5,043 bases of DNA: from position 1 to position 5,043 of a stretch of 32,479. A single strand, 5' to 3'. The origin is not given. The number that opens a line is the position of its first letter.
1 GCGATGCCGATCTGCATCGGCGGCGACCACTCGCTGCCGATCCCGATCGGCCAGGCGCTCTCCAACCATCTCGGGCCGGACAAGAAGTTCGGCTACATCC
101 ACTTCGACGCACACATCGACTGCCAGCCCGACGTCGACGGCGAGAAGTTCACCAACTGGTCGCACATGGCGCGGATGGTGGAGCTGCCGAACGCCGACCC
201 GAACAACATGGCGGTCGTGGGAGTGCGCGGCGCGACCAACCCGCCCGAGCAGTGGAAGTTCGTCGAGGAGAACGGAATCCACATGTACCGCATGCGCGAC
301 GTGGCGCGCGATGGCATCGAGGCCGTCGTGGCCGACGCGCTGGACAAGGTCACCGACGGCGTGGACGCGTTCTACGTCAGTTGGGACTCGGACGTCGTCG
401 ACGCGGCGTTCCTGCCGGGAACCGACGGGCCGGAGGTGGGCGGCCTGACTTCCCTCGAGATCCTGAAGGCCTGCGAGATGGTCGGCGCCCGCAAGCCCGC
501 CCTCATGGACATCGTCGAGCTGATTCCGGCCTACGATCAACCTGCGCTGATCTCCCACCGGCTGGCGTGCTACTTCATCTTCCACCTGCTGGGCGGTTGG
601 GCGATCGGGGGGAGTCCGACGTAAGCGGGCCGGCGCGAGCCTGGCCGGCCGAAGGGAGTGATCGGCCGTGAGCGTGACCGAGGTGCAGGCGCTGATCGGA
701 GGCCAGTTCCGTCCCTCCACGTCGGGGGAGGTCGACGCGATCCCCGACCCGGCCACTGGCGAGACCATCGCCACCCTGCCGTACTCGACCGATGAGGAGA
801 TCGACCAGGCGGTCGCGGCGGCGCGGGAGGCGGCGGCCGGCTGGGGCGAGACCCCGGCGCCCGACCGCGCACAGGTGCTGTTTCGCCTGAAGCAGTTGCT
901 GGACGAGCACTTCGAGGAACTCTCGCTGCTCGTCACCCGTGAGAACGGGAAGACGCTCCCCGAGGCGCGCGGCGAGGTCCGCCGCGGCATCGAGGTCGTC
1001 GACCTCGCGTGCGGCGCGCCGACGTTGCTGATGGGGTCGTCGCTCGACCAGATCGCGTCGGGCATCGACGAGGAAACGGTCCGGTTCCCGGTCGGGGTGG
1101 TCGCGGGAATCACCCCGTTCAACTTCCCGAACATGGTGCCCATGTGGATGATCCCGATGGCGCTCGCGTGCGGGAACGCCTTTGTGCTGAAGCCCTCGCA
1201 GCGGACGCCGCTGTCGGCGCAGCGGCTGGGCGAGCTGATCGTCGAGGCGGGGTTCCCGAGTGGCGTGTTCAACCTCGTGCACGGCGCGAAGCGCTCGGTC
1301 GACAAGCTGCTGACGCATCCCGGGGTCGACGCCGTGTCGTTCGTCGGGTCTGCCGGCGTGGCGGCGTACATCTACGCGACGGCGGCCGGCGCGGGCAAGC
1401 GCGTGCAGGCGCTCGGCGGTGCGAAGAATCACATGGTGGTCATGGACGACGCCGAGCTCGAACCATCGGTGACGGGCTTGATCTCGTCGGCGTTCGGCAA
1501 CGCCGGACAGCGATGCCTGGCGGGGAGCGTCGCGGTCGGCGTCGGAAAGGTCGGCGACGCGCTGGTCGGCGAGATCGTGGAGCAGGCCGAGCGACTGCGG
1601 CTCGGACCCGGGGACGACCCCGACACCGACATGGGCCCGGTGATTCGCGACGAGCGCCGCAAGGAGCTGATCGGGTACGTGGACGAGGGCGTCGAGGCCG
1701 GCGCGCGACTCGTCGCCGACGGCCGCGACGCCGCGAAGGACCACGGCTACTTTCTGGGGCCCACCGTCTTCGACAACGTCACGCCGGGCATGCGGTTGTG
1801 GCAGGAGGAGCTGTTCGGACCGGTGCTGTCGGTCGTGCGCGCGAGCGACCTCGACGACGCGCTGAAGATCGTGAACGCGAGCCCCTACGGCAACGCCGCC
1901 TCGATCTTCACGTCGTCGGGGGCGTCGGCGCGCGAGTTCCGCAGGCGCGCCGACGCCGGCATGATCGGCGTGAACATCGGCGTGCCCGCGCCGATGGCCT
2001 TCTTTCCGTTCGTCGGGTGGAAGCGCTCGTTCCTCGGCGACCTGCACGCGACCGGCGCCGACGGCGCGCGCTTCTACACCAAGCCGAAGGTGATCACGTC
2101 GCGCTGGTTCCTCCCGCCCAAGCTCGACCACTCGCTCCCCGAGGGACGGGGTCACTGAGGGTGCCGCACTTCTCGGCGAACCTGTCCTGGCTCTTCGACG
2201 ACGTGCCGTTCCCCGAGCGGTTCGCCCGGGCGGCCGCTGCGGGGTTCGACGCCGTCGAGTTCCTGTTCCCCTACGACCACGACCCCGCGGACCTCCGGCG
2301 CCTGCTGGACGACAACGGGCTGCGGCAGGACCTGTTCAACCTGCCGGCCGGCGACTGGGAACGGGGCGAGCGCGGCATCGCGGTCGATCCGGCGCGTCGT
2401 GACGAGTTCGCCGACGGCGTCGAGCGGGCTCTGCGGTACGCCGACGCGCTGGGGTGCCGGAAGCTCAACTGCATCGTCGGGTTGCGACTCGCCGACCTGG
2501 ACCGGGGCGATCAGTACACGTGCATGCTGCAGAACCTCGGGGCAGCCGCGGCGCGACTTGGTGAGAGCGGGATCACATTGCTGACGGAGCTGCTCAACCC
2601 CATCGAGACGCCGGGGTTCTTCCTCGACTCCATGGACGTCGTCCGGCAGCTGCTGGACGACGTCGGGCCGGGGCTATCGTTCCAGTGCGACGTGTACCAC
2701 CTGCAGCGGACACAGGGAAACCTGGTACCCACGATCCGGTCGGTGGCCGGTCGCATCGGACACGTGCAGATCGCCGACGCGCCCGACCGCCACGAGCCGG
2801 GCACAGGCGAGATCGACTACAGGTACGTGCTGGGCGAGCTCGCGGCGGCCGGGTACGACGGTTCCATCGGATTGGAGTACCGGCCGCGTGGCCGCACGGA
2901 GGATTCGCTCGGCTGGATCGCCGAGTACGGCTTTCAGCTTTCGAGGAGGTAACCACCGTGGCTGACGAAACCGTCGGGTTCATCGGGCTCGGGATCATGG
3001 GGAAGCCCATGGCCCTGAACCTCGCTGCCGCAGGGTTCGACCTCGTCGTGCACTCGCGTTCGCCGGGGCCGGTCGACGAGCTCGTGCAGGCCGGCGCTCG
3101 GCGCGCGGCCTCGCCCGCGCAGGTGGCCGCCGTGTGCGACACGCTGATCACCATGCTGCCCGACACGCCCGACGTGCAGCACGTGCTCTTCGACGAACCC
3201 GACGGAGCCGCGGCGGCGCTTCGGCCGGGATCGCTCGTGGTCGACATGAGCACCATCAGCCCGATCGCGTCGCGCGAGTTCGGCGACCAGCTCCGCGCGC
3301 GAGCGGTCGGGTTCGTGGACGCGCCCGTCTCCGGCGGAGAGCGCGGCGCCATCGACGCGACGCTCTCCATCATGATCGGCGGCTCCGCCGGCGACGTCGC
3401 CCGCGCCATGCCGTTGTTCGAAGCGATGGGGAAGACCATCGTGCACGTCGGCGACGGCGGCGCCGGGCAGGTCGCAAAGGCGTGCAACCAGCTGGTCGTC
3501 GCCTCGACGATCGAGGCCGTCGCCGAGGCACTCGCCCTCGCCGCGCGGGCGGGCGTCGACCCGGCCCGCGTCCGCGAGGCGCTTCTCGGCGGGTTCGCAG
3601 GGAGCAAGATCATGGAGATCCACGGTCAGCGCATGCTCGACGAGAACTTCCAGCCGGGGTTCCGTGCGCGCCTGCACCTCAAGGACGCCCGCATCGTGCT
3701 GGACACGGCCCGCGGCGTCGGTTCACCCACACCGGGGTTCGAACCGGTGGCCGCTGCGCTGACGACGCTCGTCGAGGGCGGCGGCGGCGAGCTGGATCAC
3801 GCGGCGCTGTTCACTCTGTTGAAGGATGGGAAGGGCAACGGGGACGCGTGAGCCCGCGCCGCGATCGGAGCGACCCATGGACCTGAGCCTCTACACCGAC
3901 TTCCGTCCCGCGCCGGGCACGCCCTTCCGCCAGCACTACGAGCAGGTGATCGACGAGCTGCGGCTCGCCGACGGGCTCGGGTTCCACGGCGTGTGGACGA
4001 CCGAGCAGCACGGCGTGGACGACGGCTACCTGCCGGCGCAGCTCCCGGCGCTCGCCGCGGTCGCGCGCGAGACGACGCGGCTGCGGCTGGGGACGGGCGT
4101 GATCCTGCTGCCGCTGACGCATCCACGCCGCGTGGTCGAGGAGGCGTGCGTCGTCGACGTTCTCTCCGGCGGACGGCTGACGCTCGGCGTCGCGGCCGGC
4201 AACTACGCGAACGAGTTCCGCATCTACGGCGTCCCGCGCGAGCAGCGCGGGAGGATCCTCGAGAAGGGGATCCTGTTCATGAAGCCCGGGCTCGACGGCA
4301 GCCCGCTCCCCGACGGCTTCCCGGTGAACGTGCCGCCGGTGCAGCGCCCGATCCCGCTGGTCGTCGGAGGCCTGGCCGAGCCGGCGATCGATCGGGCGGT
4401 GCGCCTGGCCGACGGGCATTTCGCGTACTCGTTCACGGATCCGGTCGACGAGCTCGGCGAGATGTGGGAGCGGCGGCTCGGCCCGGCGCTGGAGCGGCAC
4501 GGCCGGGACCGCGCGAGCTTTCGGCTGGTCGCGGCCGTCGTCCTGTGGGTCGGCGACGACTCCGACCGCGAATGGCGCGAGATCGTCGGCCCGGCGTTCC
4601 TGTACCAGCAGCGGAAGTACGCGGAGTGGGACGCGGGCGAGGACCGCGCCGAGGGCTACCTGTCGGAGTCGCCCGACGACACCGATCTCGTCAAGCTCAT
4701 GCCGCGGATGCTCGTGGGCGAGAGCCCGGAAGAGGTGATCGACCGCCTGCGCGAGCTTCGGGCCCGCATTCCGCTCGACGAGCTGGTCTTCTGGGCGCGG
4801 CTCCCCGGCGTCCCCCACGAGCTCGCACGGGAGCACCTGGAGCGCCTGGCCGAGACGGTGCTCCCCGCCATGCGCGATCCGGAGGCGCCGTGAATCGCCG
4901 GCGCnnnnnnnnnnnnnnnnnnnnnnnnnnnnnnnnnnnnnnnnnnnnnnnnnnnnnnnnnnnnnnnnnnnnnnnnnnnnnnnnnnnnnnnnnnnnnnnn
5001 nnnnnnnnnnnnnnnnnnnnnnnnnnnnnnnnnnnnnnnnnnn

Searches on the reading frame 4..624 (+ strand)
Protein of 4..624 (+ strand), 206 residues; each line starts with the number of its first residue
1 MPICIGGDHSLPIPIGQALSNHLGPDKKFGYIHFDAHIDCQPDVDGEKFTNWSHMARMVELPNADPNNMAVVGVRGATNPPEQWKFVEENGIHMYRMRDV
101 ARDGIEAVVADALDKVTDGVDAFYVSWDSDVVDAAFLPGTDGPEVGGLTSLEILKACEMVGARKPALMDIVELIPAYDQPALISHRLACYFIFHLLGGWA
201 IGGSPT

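Call 8: search_protein_families(library=pfam, proteins=[window:4-624:+], max_evalue=0.0001)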
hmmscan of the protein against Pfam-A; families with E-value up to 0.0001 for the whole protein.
window:4-624:+ (206 aa): 1 family
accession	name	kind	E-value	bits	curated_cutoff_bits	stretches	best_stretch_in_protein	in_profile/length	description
PF00491.26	Arginase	-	5.5e-50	170.8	22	1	1-196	86-279/280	Arginase family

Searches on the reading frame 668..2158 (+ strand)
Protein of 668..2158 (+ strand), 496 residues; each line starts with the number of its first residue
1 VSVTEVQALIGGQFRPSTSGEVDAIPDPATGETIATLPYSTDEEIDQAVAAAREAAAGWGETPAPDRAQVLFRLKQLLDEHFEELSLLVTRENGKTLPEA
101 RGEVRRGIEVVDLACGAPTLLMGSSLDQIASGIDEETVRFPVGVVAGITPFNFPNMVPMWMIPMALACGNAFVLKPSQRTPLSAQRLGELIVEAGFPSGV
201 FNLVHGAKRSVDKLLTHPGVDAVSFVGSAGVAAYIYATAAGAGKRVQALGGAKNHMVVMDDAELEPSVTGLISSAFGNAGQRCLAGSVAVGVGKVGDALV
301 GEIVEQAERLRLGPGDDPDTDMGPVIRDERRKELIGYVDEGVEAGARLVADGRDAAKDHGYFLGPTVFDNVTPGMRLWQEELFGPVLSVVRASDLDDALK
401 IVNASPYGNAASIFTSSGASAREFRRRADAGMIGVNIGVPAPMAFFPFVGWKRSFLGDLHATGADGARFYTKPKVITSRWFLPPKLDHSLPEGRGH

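Call 8: search_protein_families(library=pfam, proteins=[window:668-2158:+], max_evalue=0.0001)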
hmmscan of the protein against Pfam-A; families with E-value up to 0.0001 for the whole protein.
window:668-2158:+ (496 aa): 1 family
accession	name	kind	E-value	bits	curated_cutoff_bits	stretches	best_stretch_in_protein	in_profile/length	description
PF00171.27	Aldedh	-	1.7e-144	482.2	23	1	24-476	10-461/461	Aldehyde dehydrogenase family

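Call 32: search_protein_families(library=ncbifam, proteins=[window:668-2158:+], max_evalue=0.00001)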
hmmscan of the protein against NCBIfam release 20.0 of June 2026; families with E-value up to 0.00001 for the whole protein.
window:668-2158:+ (496 aa): 44 families (the best 25 are shown)
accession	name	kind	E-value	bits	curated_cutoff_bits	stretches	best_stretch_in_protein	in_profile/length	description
TIGR01722.1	MMSDH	subfamily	3.2e-184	613.1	448.5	1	6-480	1-477/477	CoA-acylating methylmalonate-semialdehyde dehydrogenase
NF052305.1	DioxValDhHalo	equivalog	1.1e-107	360.9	750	1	5-477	4-480/483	2,5-dioxovalerate dehydrogenase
NF042993.1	AlphKGSA_gudD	equivalog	1.2e-97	327.6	770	1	6-476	4-478/481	alpha-ketoglutaric semialdehyde dehydrogenase GucD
TIGR01804.1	BADH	equivalog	5.3e-93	312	668.6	1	10-458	2-453/467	betaine-aldehyde dehydrogenase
NF045735.1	PaDhStyDPseudo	equivalog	1.7e-92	310.6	850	1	7-464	4-469/483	phenylacetaldehyde dehydrogenase StyD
NF010000.0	PRK13473.1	subfamily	4.5e-92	309.1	615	1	6-457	3-453/475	aminobutyraldehyde dehydrogenase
NF009725.0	PRK13252.1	equivalog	4.9e-89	299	593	1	4-475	5-476/488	betaine-aldehyde dehydrogenase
TIGR02299.1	HpaE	equivalog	3.3e-87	293.1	638.35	1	7-476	2-474/488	5-carboxymethyl-2-hydroxymuconate semialdehyde dehydrogenase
TIGR01780.1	SSADH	subfamily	1.2e-84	284.8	646.35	1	27-458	3-434/448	succinate-semialdehyde dehydrogenase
NF006916.0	PRK09407.1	equivalog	5.1e-84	282.7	521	1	20-481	33-495/526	succinic semialdehyde dehydrogenase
NF002852.0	PRK03137.1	subfamily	5.6e-84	282.8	648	1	16-479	46-513/514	L-glutamate gamma-semialdehyde dehydrogenase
TIGR01237.1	D1pyr5carbox2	equivalog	5.7e-82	276.1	659.65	1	10-480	37-511/511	L-glutamate gamma-semialdehyde dehydrogenase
NF045736.1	PaDhStyDRhodo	equivalog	4.3e-81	272.9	800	1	6-477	3-476/479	phenylacetaldehyde dehydrogenase StyD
TIGR03216.1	OH_muco_semi_DH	equivalog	5.4e-77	259.4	693.25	1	7-472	2-473/481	2-hydroxymuconic semialdehyde dehydrogenase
NF040648.1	lactal_redase_Meth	equivalog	5.1e-76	256.5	650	1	24-457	14-443/463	lactaldehyde dehydrogenase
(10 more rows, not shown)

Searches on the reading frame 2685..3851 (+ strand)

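Call 8: search_protein_families(library=pfam, proteins=[window:2685-3851:+], max_evalue=0.0001)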
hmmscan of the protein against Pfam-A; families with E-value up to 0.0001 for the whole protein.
window:2685-3851:+ (388 aa): 4 families
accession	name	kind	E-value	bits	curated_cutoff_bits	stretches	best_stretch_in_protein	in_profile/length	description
PF03446.21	NAD_binding_2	-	2.2e-50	171.3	21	1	96-256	1-161/161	NAD binding domain of 6-phosphogluconate dehydrogenase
PF14833.11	NAD_binding_11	-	3.7e-34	118.1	30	1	259-378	1-121/122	NAD-binding of NADP-dependent 3-hydroxyisobutyrate dehydrogenase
PF02826.25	2-Hacid_dh_C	-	2.4e-09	37.3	25.1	1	87-169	29-110/178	D-isomer specific 2-hydroxyacid dehydrogenase, NAD binding domain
PF03807.23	F420_oxidored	-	3.9e-06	27.8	21.6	1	96-158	1-67/94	NADP oxidoreductase coenzyme F420-dependent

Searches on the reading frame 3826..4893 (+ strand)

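Call 8: search_protein_families(library=pfam, proteins=[window:3826-4893:+], max_evalue=0.0001)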
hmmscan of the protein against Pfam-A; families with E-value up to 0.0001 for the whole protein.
window:3826-4893:+ (355 aa): 1 family
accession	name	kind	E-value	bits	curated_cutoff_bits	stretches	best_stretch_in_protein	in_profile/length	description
PF00296.26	Bac_luciferase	-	4.8e-45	154.7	27.9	1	21-313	4-309/314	Luciferase-like monooxygenase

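Call 32: search_protein_families(library=ncbifam, proteins=[window:3826-4893:+], max_evalue=0.00001)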
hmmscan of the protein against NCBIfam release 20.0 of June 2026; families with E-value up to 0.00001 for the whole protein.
window:3826-4893:+ (355 aa): 23 families
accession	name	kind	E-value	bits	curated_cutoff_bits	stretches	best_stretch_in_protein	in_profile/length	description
TIGR03619.1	F420_Rv2161c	subfamily_domain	9.1e-32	110.6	166.9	1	50-238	9-218/247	TIGR03619 family F420-dependent LLM class oxidoreductase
TIGR04027.1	LLM_KPN_01858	hypoth_equivalog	1.1e-28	100.2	412.9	1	35-163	16-145/326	putative FMN-dependent luciferase-like monooxygenase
TIGR04020.1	seco_metab_LLM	subfamily_domain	3.3e-20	72.5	244.45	1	35-154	15-135/341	MupA/Atu3671 family FMN-dependent luciferase-like monooxygenase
TIGR03571.1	lucif_BA3436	subfamily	4.8e-20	72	303.9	1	38-202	30-208/304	TIGR03571 family LLM class oxidoreductase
NF052254.1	luciferase_Alph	exception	2.1e-16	60.1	600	1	34-147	17-130/354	luciferase subunit alpha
TIGR03621.1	F420_MSMEG_2516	subfamily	6.3e-16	58.4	213.15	1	35-195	10-170/295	TIGR03621 family F420-dependent LLM class oxidoreductase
TIGR03564.1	F420_MSMEG_4879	subfamily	6.5e-16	58.8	234.25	1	41-253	1-211/265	TIGR03564 family F420-dependent LLM class oxidoreductase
TIGR03559.1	F420_Rv3520c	subfamily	1.8e-15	56.8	335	1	34-124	8-92/325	LLM class F420-dependent oxidoreductase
TIGR03558.1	oxido_grp_1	subfamily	6.4e-14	51.9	166.95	1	37-122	18-103/325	MsnO8 family LLM class oxidoreductase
NF002619.0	PRK02271.1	equivalog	5.8e-13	48.8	276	1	37-248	12-221/329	5,10-methylenetetrahydromethanopterin reductase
TIGR03858.1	LLM_2I7G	subfamily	1e-12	47.7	462.25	1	36-137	23-123/337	Atu2307/SP_0267 family LLM class monooxygenase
TIGR03560.1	F420_Rv1855c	subfamily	1.6e-12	47.7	231.4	1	36-138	10-118/227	TIGR03560 family F420-dependent LLM class oxidoreductase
TIGR03857.1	F420_MSMEG_2249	hypoth_equivalog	6.7e-12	45.3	218.4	1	39-139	14-108/329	TIGR03857 family LLM class F420-dependent oxidoreductase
TIGR03617.1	F420_MSMEG_2256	subfamily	5e-10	38.8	278.15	0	49-124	5-73/318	TIGR03617 family F420-dependent LLM class oxidoreductase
TIGR04036.1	LLM_CE1758_fam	subfamily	1.5e-09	37.1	479.1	1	40-135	29-123/355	CE1758 family FMN-dependent luciferase-like monooxygenase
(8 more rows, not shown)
